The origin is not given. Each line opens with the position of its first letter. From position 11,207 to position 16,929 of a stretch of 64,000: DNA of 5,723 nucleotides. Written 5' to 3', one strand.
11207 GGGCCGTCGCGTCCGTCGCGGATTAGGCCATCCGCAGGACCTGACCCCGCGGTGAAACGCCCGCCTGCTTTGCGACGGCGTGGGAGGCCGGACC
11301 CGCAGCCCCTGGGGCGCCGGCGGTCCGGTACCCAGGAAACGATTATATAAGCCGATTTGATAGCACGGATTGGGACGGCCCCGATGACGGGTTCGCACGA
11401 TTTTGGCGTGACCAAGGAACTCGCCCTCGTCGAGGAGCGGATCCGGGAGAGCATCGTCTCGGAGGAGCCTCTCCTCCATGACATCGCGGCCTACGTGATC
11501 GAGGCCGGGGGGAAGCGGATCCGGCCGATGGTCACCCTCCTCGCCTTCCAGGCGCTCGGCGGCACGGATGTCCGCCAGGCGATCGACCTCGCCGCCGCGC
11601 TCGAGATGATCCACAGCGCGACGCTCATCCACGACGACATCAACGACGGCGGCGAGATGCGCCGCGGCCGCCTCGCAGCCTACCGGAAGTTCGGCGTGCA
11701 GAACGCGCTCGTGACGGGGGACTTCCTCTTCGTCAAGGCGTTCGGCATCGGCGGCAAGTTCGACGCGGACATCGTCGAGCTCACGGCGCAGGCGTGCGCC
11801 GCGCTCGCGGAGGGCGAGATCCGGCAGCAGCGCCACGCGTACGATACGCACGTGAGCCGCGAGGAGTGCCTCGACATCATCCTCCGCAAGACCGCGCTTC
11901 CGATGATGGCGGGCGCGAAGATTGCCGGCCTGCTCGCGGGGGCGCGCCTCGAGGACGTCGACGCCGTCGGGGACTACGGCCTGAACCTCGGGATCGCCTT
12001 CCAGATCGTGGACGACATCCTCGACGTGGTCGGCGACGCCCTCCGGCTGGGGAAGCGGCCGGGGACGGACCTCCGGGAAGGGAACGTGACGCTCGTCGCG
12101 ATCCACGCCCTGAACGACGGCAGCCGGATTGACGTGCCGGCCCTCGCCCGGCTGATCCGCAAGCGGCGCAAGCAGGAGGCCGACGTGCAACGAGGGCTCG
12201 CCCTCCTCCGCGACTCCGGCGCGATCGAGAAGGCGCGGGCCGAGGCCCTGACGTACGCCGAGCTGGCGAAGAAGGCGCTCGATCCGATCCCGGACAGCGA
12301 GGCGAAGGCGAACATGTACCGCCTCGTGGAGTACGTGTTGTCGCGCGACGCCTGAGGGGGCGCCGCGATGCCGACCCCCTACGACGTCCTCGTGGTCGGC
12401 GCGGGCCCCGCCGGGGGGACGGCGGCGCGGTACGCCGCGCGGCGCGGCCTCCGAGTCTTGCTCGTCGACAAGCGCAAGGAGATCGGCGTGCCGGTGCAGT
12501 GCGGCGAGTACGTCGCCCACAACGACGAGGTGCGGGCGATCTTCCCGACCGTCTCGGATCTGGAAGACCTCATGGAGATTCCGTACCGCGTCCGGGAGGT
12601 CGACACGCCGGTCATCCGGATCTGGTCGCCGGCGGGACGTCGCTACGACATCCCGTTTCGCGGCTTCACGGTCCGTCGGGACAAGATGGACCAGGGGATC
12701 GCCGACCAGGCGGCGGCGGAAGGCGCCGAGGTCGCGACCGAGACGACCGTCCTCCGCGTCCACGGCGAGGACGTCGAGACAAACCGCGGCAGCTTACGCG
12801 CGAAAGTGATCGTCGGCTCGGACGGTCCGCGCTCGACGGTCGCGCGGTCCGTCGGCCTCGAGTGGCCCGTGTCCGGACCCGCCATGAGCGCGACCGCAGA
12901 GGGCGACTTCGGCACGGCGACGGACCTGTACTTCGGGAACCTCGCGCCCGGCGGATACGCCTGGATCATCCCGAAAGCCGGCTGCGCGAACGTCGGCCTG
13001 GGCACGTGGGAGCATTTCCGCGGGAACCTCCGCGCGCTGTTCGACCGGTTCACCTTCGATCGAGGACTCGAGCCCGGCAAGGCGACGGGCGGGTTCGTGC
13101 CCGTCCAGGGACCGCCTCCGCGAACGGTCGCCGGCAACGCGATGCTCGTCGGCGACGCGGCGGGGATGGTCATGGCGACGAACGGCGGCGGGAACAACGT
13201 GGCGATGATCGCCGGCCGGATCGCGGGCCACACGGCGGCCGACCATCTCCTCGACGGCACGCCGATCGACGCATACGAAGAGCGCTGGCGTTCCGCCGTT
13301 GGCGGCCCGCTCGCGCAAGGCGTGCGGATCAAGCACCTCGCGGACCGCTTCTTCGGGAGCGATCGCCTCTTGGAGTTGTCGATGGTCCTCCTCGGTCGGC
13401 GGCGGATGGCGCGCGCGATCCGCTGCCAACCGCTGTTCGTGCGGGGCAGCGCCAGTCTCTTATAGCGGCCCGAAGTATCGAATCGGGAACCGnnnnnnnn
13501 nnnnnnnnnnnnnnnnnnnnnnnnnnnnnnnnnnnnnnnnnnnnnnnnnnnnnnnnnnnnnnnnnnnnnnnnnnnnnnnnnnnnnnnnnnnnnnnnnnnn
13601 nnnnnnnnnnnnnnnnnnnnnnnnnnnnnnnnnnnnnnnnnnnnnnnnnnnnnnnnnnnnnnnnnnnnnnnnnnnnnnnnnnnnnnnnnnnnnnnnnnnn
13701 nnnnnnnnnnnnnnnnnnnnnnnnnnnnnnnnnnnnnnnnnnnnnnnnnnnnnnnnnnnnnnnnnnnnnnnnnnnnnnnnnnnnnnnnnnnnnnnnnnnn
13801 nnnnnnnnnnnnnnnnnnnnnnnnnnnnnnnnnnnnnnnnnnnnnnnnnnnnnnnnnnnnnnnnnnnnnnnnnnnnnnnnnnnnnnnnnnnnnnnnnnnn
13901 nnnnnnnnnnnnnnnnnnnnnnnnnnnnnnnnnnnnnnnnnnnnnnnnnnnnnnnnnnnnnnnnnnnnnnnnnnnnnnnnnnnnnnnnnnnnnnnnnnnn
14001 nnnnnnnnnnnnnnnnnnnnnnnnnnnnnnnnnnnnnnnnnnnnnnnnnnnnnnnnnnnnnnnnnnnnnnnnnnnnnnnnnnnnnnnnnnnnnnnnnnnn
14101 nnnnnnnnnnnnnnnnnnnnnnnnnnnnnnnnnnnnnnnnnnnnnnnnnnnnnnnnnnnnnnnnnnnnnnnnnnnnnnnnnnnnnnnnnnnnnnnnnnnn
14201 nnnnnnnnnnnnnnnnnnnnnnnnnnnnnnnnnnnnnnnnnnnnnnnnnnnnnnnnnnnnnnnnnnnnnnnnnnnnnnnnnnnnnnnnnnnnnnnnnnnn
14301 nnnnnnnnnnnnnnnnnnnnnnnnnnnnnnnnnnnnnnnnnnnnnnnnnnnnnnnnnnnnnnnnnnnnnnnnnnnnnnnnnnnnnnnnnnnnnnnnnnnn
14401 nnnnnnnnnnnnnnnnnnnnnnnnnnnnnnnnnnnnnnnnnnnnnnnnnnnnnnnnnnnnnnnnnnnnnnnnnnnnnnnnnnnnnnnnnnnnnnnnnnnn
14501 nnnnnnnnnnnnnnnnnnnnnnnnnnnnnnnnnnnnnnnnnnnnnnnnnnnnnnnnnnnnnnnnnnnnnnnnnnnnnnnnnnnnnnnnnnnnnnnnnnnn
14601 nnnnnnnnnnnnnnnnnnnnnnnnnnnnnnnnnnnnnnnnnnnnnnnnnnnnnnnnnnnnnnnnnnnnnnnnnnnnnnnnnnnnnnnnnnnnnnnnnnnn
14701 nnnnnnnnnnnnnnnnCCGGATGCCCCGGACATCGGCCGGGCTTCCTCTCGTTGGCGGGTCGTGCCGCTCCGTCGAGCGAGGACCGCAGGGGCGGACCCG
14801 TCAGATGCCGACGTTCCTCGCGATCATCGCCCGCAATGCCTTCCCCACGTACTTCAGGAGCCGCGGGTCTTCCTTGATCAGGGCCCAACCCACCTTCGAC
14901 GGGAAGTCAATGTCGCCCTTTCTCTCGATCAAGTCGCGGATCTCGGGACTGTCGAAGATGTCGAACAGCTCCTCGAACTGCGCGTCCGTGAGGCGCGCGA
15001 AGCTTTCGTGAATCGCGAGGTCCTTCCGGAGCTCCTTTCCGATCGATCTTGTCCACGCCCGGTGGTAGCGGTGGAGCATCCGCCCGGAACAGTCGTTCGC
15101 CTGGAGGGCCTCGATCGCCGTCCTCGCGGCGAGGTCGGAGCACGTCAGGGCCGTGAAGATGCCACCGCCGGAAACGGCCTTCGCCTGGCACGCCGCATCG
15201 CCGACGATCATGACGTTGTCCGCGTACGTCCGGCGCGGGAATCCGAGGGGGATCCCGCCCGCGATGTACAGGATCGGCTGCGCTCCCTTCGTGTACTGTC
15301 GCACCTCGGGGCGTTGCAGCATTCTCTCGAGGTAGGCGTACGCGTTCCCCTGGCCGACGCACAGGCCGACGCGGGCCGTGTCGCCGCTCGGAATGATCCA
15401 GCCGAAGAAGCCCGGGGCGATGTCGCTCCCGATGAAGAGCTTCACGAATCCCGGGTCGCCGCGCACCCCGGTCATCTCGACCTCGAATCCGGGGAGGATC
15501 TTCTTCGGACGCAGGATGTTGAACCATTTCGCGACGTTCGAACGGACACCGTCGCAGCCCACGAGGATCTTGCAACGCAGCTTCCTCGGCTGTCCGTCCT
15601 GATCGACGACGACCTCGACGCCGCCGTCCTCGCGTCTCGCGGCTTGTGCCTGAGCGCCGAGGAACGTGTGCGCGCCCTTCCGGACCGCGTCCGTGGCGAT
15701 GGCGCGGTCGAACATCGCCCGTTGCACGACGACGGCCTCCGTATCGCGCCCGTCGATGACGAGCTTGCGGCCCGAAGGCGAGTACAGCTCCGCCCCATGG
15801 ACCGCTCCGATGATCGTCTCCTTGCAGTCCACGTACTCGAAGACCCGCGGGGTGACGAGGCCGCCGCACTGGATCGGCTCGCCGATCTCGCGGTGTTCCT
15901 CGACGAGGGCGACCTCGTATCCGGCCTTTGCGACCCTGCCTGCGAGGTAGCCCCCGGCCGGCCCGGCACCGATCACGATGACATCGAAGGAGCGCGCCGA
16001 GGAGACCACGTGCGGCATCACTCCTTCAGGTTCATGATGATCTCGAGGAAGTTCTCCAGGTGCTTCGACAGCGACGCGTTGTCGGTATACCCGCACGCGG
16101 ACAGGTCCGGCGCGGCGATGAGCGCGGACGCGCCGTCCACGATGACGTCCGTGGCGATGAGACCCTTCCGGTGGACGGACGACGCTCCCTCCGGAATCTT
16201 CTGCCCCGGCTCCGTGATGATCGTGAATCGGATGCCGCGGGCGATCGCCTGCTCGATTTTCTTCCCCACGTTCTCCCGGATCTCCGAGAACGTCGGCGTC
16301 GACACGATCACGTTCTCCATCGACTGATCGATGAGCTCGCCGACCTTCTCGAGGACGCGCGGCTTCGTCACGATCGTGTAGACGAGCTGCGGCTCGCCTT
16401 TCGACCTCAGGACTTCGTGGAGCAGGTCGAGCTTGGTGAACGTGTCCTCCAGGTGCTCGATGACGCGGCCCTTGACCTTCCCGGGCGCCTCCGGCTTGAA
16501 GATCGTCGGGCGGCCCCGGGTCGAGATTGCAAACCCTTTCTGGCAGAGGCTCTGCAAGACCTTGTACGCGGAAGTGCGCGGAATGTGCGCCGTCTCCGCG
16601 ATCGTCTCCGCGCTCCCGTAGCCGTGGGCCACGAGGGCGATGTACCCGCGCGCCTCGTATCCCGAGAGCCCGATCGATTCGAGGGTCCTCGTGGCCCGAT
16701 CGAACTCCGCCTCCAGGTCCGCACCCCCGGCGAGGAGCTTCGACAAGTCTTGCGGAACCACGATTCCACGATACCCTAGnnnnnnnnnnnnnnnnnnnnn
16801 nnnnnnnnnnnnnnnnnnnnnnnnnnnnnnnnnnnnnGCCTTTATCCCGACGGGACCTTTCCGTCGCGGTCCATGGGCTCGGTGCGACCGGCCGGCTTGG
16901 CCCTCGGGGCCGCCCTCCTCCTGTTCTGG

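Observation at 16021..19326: An 817-aa exported, Cys-rich DUF835 protein divergent from a TrmB regulator-GGR operon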

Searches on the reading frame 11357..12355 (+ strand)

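Call 74: search_protein_families(library=ncbifam, proteins=[window:11357-12355:+], max_evalue=0.00001)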
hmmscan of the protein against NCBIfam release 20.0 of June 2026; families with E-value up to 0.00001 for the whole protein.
window:11357-12355:+ (332 aa): 16 families
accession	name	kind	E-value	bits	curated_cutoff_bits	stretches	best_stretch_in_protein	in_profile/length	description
NF040698.1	IdsA_Meth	equivalog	3.7e-68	230.1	468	1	23-331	12-327/328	short chain isoprenyl diphosphate synthase IdsA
TIGR02749.1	prenyl_cyano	equivalog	9e-64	215.5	383.2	1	18-330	10-320/322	solanesyl diphosphate synthase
TIGR02748.1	GerC3_HepT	equivalog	7.9e-61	205.9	456.55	1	19-330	10-317/319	heptaprenyl diphosphate synthase component II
NF041169.1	f2_encap_cargo4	exception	8.2e-57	192.9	450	1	49-331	47-333/334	family 2 encapsulin nanocompartment cargo protein polyprenyl transferase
NF042417.1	NPPPS_Mycobact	equivalog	1.4e-56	192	600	1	18-331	22-334/335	nonaprenyl/(2E,6E)-farnesyl/geranylgeranyl diphosphat synthase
NF008140.0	PRK10888.1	equivalog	9.9e-56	189.4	412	1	19-330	11-321/323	octaprenyl diphosphate synthase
NF041003.1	GGPP_syn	equivalog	2e-53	181.6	500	1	24-330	12-324/326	geranylgeranyl diphosphate synthase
NF040789.2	gerfarn_diphsyn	equivalog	1.7e-51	175.5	560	1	21-331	14-344/345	geranylfarnesyl diphosphate synthase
NF045628.1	HxpDPsynlarge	equivalog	7.6e-48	163.1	500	1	21-330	4-309/311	hexaprenyl-diphosphate synthase large subunit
NF045485.1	FPPsyn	subfamily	2.2e-40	138.6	275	1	23-255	6-251/288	farnesyl diphosphate synthase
NF045549.1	GGPPsyn_IdsB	equivalog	6.1e-36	124.2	475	1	50-331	63-345/346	geranylgeranyl diphosphate synthase IdsB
NF040627.1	GFPS_Meth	equivalog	1.3e-33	116.7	600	1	21-225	8-211/285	geranylfarnesyl diphosphate synthase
NF045685.1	GGPPSynCrtE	equivalog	1.4e-33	116.2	460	1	23-256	12-257/293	geranylgeranyl diphosphate synthase CrtE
NF042416.1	GFPPS_Mycobact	equivalog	3.8e-23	82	600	2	177-330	191-348/350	bifunctional (2E,6E)-farnesyl/geranyl diphosphate synthase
NF007877.0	PRK10581.1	equivalog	4.1e-23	82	321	1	44-254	36-258/299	(2E,6E)-farnesyl diphosphate synthase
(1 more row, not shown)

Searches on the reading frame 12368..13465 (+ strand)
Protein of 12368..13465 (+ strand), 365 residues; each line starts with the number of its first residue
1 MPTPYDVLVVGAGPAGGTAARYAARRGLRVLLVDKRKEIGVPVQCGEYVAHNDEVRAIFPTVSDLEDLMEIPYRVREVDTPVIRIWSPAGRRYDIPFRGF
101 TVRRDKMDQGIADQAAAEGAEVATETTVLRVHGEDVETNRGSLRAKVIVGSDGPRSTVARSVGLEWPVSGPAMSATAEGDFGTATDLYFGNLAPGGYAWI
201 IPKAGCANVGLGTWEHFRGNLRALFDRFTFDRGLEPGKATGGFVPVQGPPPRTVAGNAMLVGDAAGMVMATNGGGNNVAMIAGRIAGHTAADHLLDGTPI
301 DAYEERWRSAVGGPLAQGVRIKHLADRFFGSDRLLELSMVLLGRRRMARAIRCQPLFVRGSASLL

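Call 74: search_protein_families(library=ncbifam, proteins=[window:12368-13465:+], max_evalue=0.00001)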
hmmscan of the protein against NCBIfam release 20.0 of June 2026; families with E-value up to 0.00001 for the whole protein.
window:12368-13465:+ (365 aa): 33 families (the best 25 are shown)
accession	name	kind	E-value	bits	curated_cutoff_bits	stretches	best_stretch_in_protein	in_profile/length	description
TIGR02032.1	GG-red-SF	subfamily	1e-57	196.1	158.8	1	5-289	1-296/297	geranylgeranyl reductase family protein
NF041160.1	DGGPL_Thplmales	equivalog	7.7e-35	120.5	780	1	4-290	3-310/396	digeranylgeranylglycerophospholipid reductase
TIGR02023.1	BchP-ChlP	subfamily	5.3e-31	108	343.3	1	5-336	1-343/388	geranylgeranyl diphosphate reductase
NF041080.1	DGGGPL_reductase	equivalog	1.5e-26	93.3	580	2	5-171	2-172/447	digeranylgeranylglycerophospholipid reductase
TIGR02028.1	ChlP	equivalog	2.5e-13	49.6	505.3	1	138-298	142-312/398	geranylgeranyl reductase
NF041385.1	Dggglyphlred_Halo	equivalog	2.9e-12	45.8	700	1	1-211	1-221/405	digeranylgeranylglycerophospholipid reductase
NF045655.1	MkRedMenJ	equivalog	3.3e-11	42.8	700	1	3-288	3-313/406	menaquinone reductase MenJ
TIGR01372.1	soxA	subfamily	1.3e-09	36.4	1164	1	6-41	170-205/996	sarcosine oxidase subunit alpha family protein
NF007542.0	PRK10157.1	subfamily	6.3e-09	35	610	1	5-166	6-174/428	FAD-dependent oxidoreductase FixC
TIGR03140.1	AhpF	equivalog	1.1e-08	34.1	502.9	1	4-36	212-244/515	alkyl hydroperoxide reductase subunit F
TIGR03997.1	mycofact_OYE_2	equivalog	2.9e-08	32.6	793.15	1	6-60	381-435/645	mycofactocin system FadH/OYE family oxidoreductase 2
NF049967.1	QhpG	equivalog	3.9e-08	32.6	240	1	7-160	1-146/423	flavin-dependent monooxygenase QhpG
NF004780.0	PRK06126.1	subfamily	5.3e-08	31.6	445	0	5-39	9-43/552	hypothetical protein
NF004829.0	PRK06183.1-3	subfamily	6.8e-08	31.7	390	1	4-67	8-68/520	bifunctional 3-(3-hydroxy-phenyl)propionate/3-hydroxycinnamic acid hydroxylase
NF004832.0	PRK06184.1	subfamily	2e-07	30.2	476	0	4-38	6-40/506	hypothetical protein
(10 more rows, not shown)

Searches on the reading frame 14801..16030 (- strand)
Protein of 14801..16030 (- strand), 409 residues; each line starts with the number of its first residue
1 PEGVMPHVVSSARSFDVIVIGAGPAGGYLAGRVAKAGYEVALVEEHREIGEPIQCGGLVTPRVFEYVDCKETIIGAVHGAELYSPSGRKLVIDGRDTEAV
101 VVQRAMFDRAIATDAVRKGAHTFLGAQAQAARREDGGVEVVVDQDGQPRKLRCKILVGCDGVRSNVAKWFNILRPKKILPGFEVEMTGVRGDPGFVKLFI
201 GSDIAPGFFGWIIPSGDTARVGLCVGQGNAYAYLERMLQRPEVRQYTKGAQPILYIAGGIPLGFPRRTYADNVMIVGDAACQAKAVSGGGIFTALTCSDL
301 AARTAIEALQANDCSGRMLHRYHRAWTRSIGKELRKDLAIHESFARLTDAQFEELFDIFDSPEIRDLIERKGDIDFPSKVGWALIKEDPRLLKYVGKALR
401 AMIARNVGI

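Call 3: search_protein_families(library=pfam, proteins=[window:14801-16030:-], max_evalue=0.1)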
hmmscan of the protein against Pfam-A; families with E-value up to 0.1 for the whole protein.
window:14801-16030:- (409 aa): 15 families
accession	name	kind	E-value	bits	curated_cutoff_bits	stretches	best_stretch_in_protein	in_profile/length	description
PF01494.25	FAD_binding_3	-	5.1e-14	52.7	22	1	15-170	2-167/349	FAD binding domain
PF05834.18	Lycopene_cycl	-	1.5e-09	37.9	23.4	1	16-166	1-145/380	Lycopene cyclase protein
PF22578.2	GGR_cat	-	2.4e-06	27.8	27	1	182-240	6-70/88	Geranylgeranyl reductase catalytic domain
PF03486.20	HI0933_like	-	3.9e-06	26.9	50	1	15-57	1-43/244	HI0933-like protein Rossmann domain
PF01266.30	DAO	-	6.8e-06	26.3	27.9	2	16-50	1-35/353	FAD dependent oxidoreductase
PF12831.13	FAD_oxidored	-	5.2e-05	23.1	27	1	16-159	1-143/416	FAD dependent oxidoreductase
PF13450.12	NAD_binding_8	-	8.8e-05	23.1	21.9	1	19-50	1-32/68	NAD(P)-binding Rossmann-like domain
PF07992.20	Pyr_redox_2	-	8.8e-05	22.5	26.1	1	15-47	1-33/291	Pyridine nucleotide-disulphide oxidoreductase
PF01946.23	Thi4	-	0.00054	19.7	26.2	1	15-61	18-65/235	Thi4 family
PF04820.20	Trp_halogenase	-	0.00065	19.1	21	0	102-166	155-217/458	Tryptophan halogenase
PF00890.30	FAD_binding_2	-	0.0018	17.9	20.4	1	16-48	1-33/414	FAD binding domain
PF01134.28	GIDA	-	0.0048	16.5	22.1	1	16-47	1-32/391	Glucose inhibited division protein A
PF02558.23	ApbA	-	0.016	15.3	22.2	1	17-47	1-31/150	Ketopantoate reductase PanE/ApbA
PF13478.12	XdhC_C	-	0.031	15.2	29.7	1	17-134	1-85/125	XdhC Rossmann domain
PF00070.33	Pyr_redox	-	0.075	14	22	0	17-50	2-35/82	Pyridine nucleotide-disulphide oxidoreductase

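Call 5: search_protein_families(library=ncbifam, proteins=[window:14801-16030:-], max_evalue=0.1)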
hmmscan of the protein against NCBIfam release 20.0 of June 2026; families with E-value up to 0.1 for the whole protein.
window:14801-16030:- (409 aa): 119 families (the best 25 are shown)
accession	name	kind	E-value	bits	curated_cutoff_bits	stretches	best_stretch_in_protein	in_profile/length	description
TIGR02032.1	GG-red-SF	subfamily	4.5e-65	220.3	158.8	1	15-304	1-296/297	geranylgeranyl reductase family protein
NF041160.1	DGGPL_Thplmales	equivalog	2.7e-39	135.2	780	1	14-366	3-371/396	digeranylgeranylglycerophospholipid reductase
TIGR02023.1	BchP-ChlP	subfamily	4.7e-39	134.5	343.3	1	16-332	2-323/388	geranylgeranyl diphosphate reductase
NF041080.1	DGGGPL_reductase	equivalog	2.3e-32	112.4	580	1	14-333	1-339/447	digeranylgeranylglycerophospholipid reductase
NF049967.1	QhpG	equivalog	2.8e-22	79.2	240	2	17-167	1-145/423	flavin-dependent monooxygenase QhpG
NF041385.1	Dggglyphlred_Halo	equivalog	3.7e-21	75.1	700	1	14-356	4-366/405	digeranylgeranylglycerophospholipid reductase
TIGR02028.1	ChlP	equivalog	2.3e-16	59.6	505.3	1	17-329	3-330/398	geranylgeranyl reductase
NF045655.1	MkRedMenJ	equivalog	7.9e-13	48.1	700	1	15-331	5-337/406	menaquinone reductase MenJ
NF008519.0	PRK11445.1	equivalog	1.9e-11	43.9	303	2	14-62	3-53/355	FAD-binding protein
NF006092.0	PRK08244.1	equivalog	6e-11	41.7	644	1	14-193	2-183/494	monooxygenase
NF007450.0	PRK10015.1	subfamily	1.8e-10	40.1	466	2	232-330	253-356/429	FAD-dependent oxidoreductase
NF033145.1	rif_monoox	equivalog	3.6e-10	39.3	800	1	15-172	1-162/472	rifampin monooxygenase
NF004833.1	PRK06185.1-1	subfamily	6.4e-10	38.3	488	2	266-324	276-334/403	FAD-dependent oxidoreductase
NF038171.1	maturase_LodB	equivalog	1.6e-09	37.3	400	1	16-171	1-168/361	lysine-epsilon-oxidase maturase LodB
NF005788.0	PRK07608.1-3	equivalog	2.2e-09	36.6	478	2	14-168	2-170/388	UbiH/UbiF family hydroxylase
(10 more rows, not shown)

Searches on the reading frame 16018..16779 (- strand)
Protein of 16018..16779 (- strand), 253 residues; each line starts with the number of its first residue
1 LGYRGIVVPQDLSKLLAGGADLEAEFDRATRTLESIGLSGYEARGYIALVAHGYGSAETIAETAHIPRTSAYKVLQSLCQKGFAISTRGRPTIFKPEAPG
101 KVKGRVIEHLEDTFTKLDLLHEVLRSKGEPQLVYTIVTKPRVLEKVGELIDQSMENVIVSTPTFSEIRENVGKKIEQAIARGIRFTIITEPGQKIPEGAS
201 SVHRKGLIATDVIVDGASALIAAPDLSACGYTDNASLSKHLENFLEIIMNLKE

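Call 3: search_protein_families(library=pfam, proteins=[window:16018-16779:-], max_evalue=0.1)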
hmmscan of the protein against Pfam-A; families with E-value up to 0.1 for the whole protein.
window:16018-16779:- (253 aa): 6 families
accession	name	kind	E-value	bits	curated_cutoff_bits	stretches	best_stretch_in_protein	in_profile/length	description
PF01978.25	TrmB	-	1.7e-18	66.7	25.6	1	33-96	1-64/68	Sugar-specific transcriptional regulator TrmB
PF02082.26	Rrf2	-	0.0086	16.7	30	1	54-90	23-59/132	Iron-dependent Transcriptional regulator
PF11495.14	Regulator_TrmB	-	0.014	15.1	22.2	1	133-237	2-100/233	Archaeal transcriptional regulator TrmB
PF09339.16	HTH_IclR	-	0.016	15.4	22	1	57-83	21-47/52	IclR helix-turn-helix domain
PF13091.12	PLDc_2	-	0.027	14.8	27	1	148-194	3-48/132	PLD-like domain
PF13730.12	HTH_36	-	0.072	13.4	25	0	51-83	16-54/55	Helix-turn-helix domain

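Call 5: search_protein_families(library=ncbifam, proteins=[window:16018-16761:-], max_evalue=0.1)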
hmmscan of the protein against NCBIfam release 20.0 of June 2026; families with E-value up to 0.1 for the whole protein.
window:16018-16761:- (247 aa): 7 families
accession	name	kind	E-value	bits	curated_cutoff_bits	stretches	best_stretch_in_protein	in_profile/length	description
NF047390.1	TransRegTrmBL1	equivalog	1.7e-13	50.3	650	1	25-168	8-156/341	HTH-type sugar sensing transcriptional regulator TrmBL1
NF041141.1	tran_reg_TrmBL2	equivalog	5.1e-12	45.9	530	1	28-106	12-90/264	HTH-type transcriptional regulator TrmBL2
NF040851.1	tran_reg_TrmB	equivalog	5.8e-11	42.1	600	1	23-184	7-166/338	HTH-type sugar-sensing transcriptional regulator TrmB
NF047392.1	TransRegTrmBHalo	equivalog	3.8e-10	39.3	500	1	26-193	12-175/349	HTH-type sugar sensing transcriptional regulator TrmB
TIGR00738.1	rrf2_super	superfamily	0.00092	19.1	73.3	1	40-84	16-61/132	Rrf2 family transcriptional regulator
NF053606.1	Sta1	subfamily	0.0017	18.4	80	0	31-81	17-67/100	Sta1 family transcriptional regulator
NF008846.0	PRK11886.1-1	equivalog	0.071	12.4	353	0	46-80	15-49/312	bifunctional biotin--[acetyl-CoA-carboxylase] ligase/biotin operon repressor BirA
